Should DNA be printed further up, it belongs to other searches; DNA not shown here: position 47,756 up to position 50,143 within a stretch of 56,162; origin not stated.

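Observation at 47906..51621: Bacterial cyclooxygenase-like haem protein co-transcribed with a cyclic-nucleotide-gated 2Fe-2S/FNR reductase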

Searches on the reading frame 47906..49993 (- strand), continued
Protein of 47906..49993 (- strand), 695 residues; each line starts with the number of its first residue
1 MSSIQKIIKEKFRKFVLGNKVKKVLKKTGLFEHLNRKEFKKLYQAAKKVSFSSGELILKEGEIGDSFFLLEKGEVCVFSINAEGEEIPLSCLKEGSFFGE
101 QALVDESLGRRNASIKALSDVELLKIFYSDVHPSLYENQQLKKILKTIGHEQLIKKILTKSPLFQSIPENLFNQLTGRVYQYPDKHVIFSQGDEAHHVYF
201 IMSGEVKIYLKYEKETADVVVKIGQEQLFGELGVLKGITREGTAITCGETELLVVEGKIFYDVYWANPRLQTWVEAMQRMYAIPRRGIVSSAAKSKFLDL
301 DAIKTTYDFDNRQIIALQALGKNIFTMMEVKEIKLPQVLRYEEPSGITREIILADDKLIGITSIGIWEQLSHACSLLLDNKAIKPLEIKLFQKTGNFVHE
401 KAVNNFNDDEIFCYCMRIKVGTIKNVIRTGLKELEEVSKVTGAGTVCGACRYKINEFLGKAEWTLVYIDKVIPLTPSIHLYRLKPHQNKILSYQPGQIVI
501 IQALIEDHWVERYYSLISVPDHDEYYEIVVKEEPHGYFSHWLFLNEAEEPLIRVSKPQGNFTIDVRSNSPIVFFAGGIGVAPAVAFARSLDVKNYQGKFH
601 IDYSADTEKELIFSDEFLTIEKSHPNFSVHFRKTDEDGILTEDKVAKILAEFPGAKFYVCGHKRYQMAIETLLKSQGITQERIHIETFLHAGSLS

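Call 30: search_protein_families(library=pfam, proteins=[L015:5386-6762:+, L015:3970-5349:+, L013:821-2197:+, L012:8001-11447:+], max_evalue=1)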
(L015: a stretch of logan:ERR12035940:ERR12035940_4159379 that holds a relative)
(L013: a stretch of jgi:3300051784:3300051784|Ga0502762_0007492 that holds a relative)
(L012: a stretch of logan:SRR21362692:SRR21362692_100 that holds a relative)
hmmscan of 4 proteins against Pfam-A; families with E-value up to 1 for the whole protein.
L015:5386-6762:+ (458 aa): 11 families
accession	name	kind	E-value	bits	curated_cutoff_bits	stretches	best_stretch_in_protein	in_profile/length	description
PF00890.30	FAD_binding_2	-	4.8e-05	23.2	20.4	2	15-46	2-33/414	FAD binding domain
PF04820.20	Trp_halogenase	-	0.00043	19.7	21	1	16-49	3-40/458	Tryptophan halogenase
PF13450.12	NAD_binding_8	-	0.00053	20.7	21.9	1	17-45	1-29/68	NAD(P)-binding Rossmann-like domain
PF00070.33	Pyr_redox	-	0.00069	20.5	22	1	14-44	1-31/82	Pyridine nucleotide-disulphide oxidoreductase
PF01494.25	FAD_binding_3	-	0.0018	18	22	1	15-71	4-57/349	FAD binding domain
PF07992.20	Pyr_redox_2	-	0.0026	17.7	26.1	1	14-44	144-174/291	Pyridine nucleotide-disulphide oxidoreductase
PF12831.13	FAD_oxidored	-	0.011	15.5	27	0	111-185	75-145/416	FAD dependent oxidoreductase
PF01266.30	DAO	-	0.014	15.4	27.9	1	15-44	2-31/353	FAD dependent oxidoreductase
PF03486.20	HI0933_like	-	0.031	14.2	50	1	14-46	2-34/244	HI0933-like protein Rossmann domain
PF17125.10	Methyltr_RsmF_N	-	0.063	14.2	34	1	139-176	9-47/86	N-terminal domain of 16S rRNA methyltransferase RsmF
PF08491.16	SE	-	0.063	12.8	20.1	1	322-370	130-182/276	Squalene epoxidase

L015:3970-5349:+ (459 aa): 11 families
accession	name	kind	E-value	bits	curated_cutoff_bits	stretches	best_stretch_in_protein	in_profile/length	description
PF04820.20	Trp_halogenase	-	3.1e-06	26.8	21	1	323-362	321-360/458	Tryptophan halogenase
PF08491.16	SE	-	6e-05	22.7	20.1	1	264-374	72-187/276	Squalene epoxidase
PF00070.33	Pyr_redox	-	0.00021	22.1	22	1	14-48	1-35/82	Pyridine nucleotide-disulphide oxidoreductase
PF07992.20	Pyr_redox_2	-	0.0016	18.4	26.1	1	13-48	143-178/291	Pyridine nucleotide-disulphide oxidoreductase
PF12831.13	FAD_oxidored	-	0.002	17.9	27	1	16-190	3-150/416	FAD dependent oxidoreductase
PF00890.30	FAD_binding_2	-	0.0028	17.3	20.4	1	15-44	2-31/414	FAD binding domain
PF01266.30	DAO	-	0.0037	17.3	27.9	1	15-49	2-38/353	FAD dependent oxidoreductase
PF13450.12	NAD_binding_8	-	0.0052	17.5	21.9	1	17-45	1-29/68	NAD(P)-binding Rossmann-like domain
PF01494.25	FAD_binding_3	-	0.015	15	22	1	15-45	4-34/349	FAD binding domain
PF03486.20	HI0933_like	-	0.046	13.6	50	1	14-44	2-32/244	HI0933-like protein Rossmann domain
PF13738.12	Pyr_redox_3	-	0.16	11.6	30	1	16-49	1-35/305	Pyridine nucleotide-disulphide oxidoreductase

L013:821-2197:+ (458 aa): 17 families
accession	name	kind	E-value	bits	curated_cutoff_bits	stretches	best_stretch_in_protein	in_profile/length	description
PF01593.30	Amino_oxidase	-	7.4e-13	49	19.8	1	24-306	2-279/443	Flavin containing amine oxidoreductase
PF13450.12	NAD_binding_8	-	1.5e-11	44.9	21.9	1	18-73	1-48/68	NAD(P)-binding Rossmann-like domain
PF07992.20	Pyr_redox_2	-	3.8e-07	30.2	26.1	1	15-57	2-45/291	Pyridine nucleotide-disulphide oxidoreductase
PF13738.12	Pyr_redox_3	-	5.4e-06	26.3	30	1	18-49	2-33/305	Pyridine nucleotide-disulphide oxidoreductase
PF01266.30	DAO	-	2.9e-05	24.2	27.9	1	15-50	1-35/353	FAD dependent oxidoreductase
PF03486.20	HI0933_like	-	3.5e-05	23.8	50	1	15-50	2-36/244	HI0933-like protein Rossmann domain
PF13454.12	NAD_binding_9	-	0.00078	19.9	21.8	1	17-53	1-40/155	FAD-NAD(P)-binding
PF12831.13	FAD_oxidored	-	0.00088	19.1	27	1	16-56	2-41/416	FAD dependent oxidoreductase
PF01946.23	Thi4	-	0.0011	18.7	26.2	1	14-51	18-55/235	Thi4 family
PF00070.33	Pyr_redox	-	0.0021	19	22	1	15-50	1-35/82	Pyridine nucleotide-disulphide oxidoreductase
PF00890.30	FAD_binding_2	-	0.0024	17.6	20.4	1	16-51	2-36/414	FAD binding domain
PF01494.25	FAD_binding_3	-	0.0025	17.5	22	1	15-42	3-30/349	FAD binding domain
PF01488.26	Shikimate_DH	-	0.0078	16.7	24.3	1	12-46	11-45/138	Shikimate / quinate 5-dehydrogenase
PF02254.24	TrkA_N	-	0.029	15.1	23.8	1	16-48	1-32/116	TrkA-N domain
PF00743.25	FMO-like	-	0.049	12.5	22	1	15-52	3-39/532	Flavin-binding monooxygenase-like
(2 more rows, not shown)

L012:8001-11447:+ (1148 aa): 12 families
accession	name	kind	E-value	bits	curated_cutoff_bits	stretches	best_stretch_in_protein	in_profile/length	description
PF00027.35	cNMP_binding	-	3.5e-35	120.3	27.5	2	510-595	3-87/89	Cyclic nucleotide-binding domain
PF00970.30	FAD_binding_6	-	1.5e-10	41.7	21.1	1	921-1011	8-98/99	Oxidoreductase FAD-binding domain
PF04324.20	Fer2_BFD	-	1.9e-07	31.7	26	1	860-907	1-48/50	BFD-like [2Fe-2S] binding domain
PF04820.20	Trp_halogenase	-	2.7e-06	27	21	1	142-195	169-216/458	Tryptophan halogenase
PF12831.13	FAD_oxidored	-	0.0001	22.2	27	1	138-192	96-146/416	FAD dependent oxidoreductase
PF07992.20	Pyr_redox_2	-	0.00012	22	26.1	1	22-75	3-56/291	Pyridine nucleotide-disulphide oxidoreductase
PF00175.26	NAD_binding_1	-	0.00047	21.2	22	1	1023-1117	2-106/109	Oxidoreductase NAD-binding domain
PF13450.12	NAD_binding_8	-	0.0099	16.6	21.9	1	24-51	1-28/68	NAD(P)-binding Rossmann-like domain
PF01494.25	FAD_binding_3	-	0.016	14.9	22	1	22-55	4-37/349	FAD binding domain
PF00070.33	Pyr_redox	-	0.041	14.8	22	1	21-52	1-32/82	Pyridine nucleotide-disulphide oxidoreductase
PF15379.11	DUF4606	-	0.1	13.3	27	1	576-622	43-89/103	Domain of unknown function (DUF4606)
PF08030.17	NAD_binding_6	-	0.22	12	22.2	0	1020-1044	4-28/156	Ferric reductase NAD binding domain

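Call 43: find_encoding_contigs(protein=P0135, flank=8000, max_places=2)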
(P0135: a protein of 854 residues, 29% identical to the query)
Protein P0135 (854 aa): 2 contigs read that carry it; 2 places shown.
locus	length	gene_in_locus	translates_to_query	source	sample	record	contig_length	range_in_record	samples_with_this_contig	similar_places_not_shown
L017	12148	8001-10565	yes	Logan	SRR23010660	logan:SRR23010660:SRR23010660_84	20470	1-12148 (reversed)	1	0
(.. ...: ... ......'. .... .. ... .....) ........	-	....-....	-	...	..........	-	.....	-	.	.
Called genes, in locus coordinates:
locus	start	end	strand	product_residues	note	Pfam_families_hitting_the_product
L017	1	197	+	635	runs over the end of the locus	-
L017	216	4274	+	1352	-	PF14537:Cytochrom_c3_2 (faint), PF08309:LVIVD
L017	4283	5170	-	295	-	-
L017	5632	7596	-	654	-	PF08238:Sel1, PF17251:Pom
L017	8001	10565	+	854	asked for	PF00027:cNMP_binding, PF08030:NAD_binding_6 (faint), PF00027:cNMP_binding, PF04324:Fer2_BFD, PF00970:FAD_binding_6 (weak), PF00175:NAD_binding_1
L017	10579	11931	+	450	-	PF02085:Cytochrom_CIII (faint), PF14522:Cytochrome_C7 (faint), PF09699:Paired_CXXCH_1 (faint), PF22113:Mtrc-MtrF_II-IV_dom (faint), PF14537:Cytochrom_c3_2 (weak)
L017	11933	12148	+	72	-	?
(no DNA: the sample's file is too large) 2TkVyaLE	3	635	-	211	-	?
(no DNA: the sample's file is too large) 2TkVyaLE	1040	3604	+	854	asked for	PF00027:cNMP_binding, PF08030:NAD_binding_6 (faint), PF00027:cNMP_binding, PF04324:Fer2_BFD, PF00970:FAD_binding_6 (weak), PF00175:NAD_binding_1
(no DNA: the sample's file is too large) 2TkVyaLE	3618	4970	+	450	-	PF02085:Cytochrom_CIII (faint), PF14522:Cytochrome_C7 (faint), PF09699:Paired_CXXCH_1 (faint), PF22113:Mtrc-MtrF_II-IV_dom (faint), PF14537:Cytochrom_c3_2 (weak)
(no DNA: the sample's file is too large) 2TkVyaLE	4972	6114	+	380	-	PF11845:Tll0287-like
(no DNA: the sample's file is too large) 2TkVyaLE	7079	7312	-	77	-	-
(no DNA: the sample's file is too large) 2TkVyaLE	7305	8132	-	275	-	PF02540:NAD_synthase (weak), PF00733:Asn_synthase (weak), PF06508:QueC (weak)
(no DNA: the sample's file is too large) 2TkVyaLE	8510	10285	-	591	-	PF01336:tRNA_anti-codon, PF00152:tRNA-synt_2, PF02938:GAD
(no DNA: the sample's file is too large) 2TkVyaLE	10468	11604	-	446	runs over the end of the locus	PF00037:Fer4 (faint), PF12837:Fer4_6 (faint), PF12838:Fer4_7 (weak), PF13187:Fer4_9 (weak), PF13237:Fer4_10 (faint), PF13484:Fer4_16 (faint), PF14697:Fer4_21 (faint)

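Call 44: find_encoding_contigs(protein=P0128, flank=8000, max_places=2)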
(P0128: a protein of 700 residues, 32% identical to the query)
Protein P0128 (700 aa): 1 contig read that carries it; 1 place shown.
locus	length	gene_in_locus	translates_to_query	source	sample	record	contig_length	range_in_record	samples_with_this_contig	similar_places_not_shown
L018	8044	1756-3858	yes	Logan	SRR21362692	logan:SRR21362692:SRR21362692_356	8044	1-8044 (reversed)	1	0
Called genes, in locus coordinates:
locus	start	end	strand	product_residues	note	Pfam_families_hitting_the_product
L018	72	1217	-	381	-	PF04116:FA_hydroxylase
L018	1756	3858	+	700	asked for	PF00027:cNMP_binding, PF04324:Fer2_BFD, PF00970:FAD_binding_6 (weak), PF00175:NAD_binding_1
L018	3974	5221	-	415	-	-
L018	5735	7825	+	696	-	PF00027:cNMP_binding, PF04324:Fer2_BFD, PF00175:NAD_binding_1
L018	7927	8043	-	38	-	?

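Call 88: search_protein_representatives(protein=window:47906-49993:-)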
Query: 695 residues. Proteins with E-value up to 0.001 (for the whole library): 25752; up to 1e-10: 3867; up to 1e-30: 355. The best 150 are listed.
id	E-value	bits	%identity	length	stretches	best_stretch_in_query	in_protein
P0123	5.0e-185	633.3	44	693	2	218-691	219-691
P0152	5.0e-170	583.7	43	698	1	24-691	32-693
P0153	1.7e-165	568.8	41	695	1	19-693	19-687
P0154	8.0e-149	513.7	38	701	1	23-693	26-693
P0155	7.4e-143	494.0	36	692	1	9-693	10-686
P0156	5.3e-139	481.2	38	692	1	20-688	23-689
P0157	3.7e-138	478.4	38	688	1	20-693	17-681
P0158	2.5e-136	472.4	35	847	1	24-692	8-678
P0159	3.2e-136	472.0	37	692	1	19-693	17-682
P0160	1.9e-135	469.5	36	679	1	24-693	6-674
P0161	2.2e-135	469.3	37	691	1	15-688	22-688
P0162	2.0e-134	466.1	36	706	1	12-693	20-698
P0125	3.6e-134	465.3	37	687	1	5-689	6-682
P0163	6.9e-134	464.3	35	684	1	19-693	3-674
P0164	8.7e-132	457.4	38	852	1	23-689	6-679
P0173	4.2e-124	432.0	34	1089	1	21-692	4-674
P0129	2.9e-116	406.1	34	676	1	14-688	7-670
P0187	1.7e-115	403.5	34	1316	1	21-693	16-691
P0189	2.5e-115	403.0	33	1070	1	22-691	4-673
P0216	5.2e-101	355.7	31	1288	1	21-693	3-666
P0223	7.0e-98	345.3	33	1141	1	22-692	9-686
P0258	9.8e-86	305.2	30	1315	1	23-692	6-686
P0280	1.5e-80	288.0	30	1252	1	22-692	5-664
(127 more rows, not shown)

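Call 89: search_protein_families(library=pfam, proteins=[P0158, P0173, P0187, P0189, P0216, P0223, P0258, P0280], max_evalue=0.0001)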
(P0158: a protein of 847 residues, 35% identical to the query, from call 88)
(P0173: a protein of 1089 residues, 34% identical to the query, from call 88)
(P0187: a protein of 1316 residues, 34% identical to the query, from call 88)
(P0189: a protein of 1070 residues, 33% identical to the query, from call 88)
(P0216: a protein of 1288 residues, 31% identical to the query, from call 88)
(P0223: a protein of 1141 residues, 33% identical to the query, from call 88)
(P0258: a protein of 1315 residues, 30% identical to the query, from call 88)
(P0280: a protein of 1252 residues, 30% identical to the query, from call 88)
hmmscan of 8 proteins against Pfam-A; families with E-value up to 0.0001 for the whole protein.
P0158 (847 aa): 4 families
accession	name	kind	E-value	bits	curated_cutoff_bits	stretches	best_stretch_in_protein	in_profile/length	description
PF00027.35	cNMP_binding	-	2.2e-50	169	27.5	2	165-251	2-89/89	Cyclic nucleotide-binding domain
PF00970.30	FAD_binding_6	-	2.2e-10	41.2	21.1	1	453-547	3-97/99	Oxidoreductase FAD-binding domain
PF04324.20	Fer2_BFD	-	8.9e-10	39.2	26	1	397-444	1-48/50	BFD-like [2Fe-2S] binding domain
PF00175.26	NAD_binding_1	-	9.4e-08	33.1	22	1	562-656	4-108/109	Oxidoreductase NAD-binding domain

P0173 (1089 aa): 5 families
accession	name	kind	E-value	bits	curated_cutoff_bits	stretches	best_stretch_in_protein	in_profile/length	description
PF02898.20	NO_synthase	-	4.6e-160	532.9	22.7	1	718-1075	4-361/362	Nitric oxide synthase, oxygenase domain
PF00027.35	cNMP_binding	-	6.7e-45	151.4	27.5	2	161-246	2-88/89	Cyclic nucleotide-binding domain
PF00970.30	FAD_binding_6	-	8.3e-13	49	21.1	1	451-543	5-97/99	Oxidoreductase FAD-binding domain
PF04324.20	Fer2_BFD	-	2.5e-12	47.4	26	1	394-440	2-48/50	BFD-like [2Fe-2S] binding domain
PF00175.26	NAD_binding_1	-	5.7e-07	30.6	22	1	558-652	4-108/109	Oxidoreductase NAD-binding domain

P0187 (1316 aa): 5 families
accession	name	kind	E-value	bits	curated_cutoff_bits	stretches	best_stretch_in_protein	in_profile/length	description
PF00027.35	cNMP_binding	-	3.7e-46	155.5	27.5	2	174-259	2-88/89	Cyclic nucleotide-binding domain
PF00067.27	p450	-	4.3e-37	128.4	22.8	1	918-1288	92-445/462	Cytochrome P450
PF04324.20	Fer2_BFD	-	8e-10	39.4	26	1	410-457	1-48/50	BFD-like [2Fe-2S] binding domain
PF00970.30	FAD_binding_6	-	1.5e-08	35.3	21.1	1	467-560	4-97/99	Oxidoreductase FAD-binding domain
PF00175.26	NAD_binding_1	-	3.3e-05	24.9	22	1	574-667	4-107/109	Oxidoreductase NAD-binding domain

P0189 (1070 aa): 5 families
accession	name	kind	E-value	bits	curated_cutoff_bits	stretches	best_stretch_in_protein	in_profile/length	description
PF02898.20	NO_synthase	-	1.8e-151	504.6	22.7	1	716-1070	7-361/362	Nitric oxide synthase, oxygenase domain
PF00027.35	cNMP_binding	-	7.9e-37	125.6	27.5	2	32-118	3-88/89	Cyclic nucleotide-binding domain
PF00175.26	NAD_binding_1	-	1.1e-12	48.9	22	1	555-651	2-107/109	Oxidoreductase NAD-binding domain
PF00970.30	FAD_binding_6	-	6.7e-12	46.1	21.1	1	448-543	3-98/99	Oxidoreductase FAD-binding domain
PF04324.20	Fer2_BFD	-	5.1e-10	40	26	1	392-439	1-48/50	BFD-like [2Fe-2S] binding domain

P0216 (1288 aa): 4 families
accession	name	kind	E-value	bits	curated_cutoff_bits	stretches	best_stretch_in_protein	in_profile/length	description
PF00027.35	cNMP_binding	-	3.2e-42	142.8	27.5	2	161-245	2-87/89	Cyclic nucleotide-binding domain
PF00067.27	p450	-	1.9e-26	93.3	22.8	1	896-1273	93-456/462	Cytochrome P450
PF00970.30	FAD_binding_6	-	4.9e-11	43.3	21.1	1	442-537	2-97/99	Oxidoreductase FAD-binding domain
PF04324.20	Fer2_BFD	-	9.3e-09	35.9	26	1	387-434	1-48/50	BFD-like [2Fe-2S] binding domain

P0223 (1141 aa): 4 families
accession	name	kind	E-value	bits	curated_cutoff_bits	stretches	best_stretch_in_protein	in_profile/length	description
PF02898.20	NO_synthase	-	4.2e-149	496.8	22.7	1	779-1140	3-361/362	Nitric oxide synthase, oxygenase domain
PF00027.35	cNMP_binding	-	5e-37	126.2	27.5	2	171-253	3-86/89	Cyclic nucleotide-binding domain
PF00970.30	FAD_binding_6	-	1.9e-13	51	21.1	1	462-556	2-97/99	Oxidoreductase FAD-binding domain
PF04324.20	Fer2_BFD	-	2.4e-11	44.3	26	1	407-454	1-48/50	BFD-like [2Fe-2S] binding domain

P0258 (1315 aa): 5 families
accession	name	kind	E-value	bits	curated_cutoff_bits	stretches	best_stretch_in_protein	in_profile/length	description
PF00027.35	cNMP_binding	-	2.3e-40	136.9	27.5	2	161-245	2-87/89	Cyclic nucleotide-binding domain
PF00067.27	p450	-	2.7e-39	135.7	22.8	1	1066-1289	240-441/462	Cytochrome P450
PF04324.20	Fer2_BFD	-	4.3e-11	43.4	26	1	406-454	1-49/50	BFD-like [2Fe-2S] binding domain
PF00970.30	FAD_binding_6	-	5.5e-08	33.5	21.1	1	463-558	4-99/99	Oxidoreductase FAD-binding domain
PF00175.26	NAD_binding_1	-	5.3e-07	30.7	22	1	570-661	4-105/109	Oxidoreductase NAD-binding domain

P0280 (1252 aa): 4 families
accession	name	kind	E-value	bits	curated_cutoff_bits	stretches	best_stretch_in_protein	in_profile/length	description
PF00067.27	p450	-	2.7e-42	145.5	22.8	1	851-1232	90-456/462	Cytochrome P450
PF00027.35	cNMP_binding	-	5.1e-41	139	27.5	2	32-120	2-88/89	Cyclic nucleotide-binding domain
PF04324.20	Fer2_BFD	-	2.4e-10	41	26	1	384-431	1-48/50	BFD-like [2Fe-2S] binding domain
PF00970.30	FAD_binding_6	-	2.5e-07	31.4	21.1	1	465-534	29-97/99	Oxidoreductase FAD-binding domain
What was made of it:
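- On scNOS/P450-type self-sufficient reductase module: P0187, P0216, P0258 and P0280 carry a P450 domain (calls 88, 89).
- Closest known: Self-sufficient Sorangium cellulosum NO synthase. Same: Uncharacterised proteins with the same cNMP2-BFD-FNR module as the window protein (30-34% identity) carry NOS or P450 domains at the C terminus (calls 88, 89).
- The fused homologues (NOS, P450) use the module for reductive O2 activation, not peroxide reduction (call 89).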
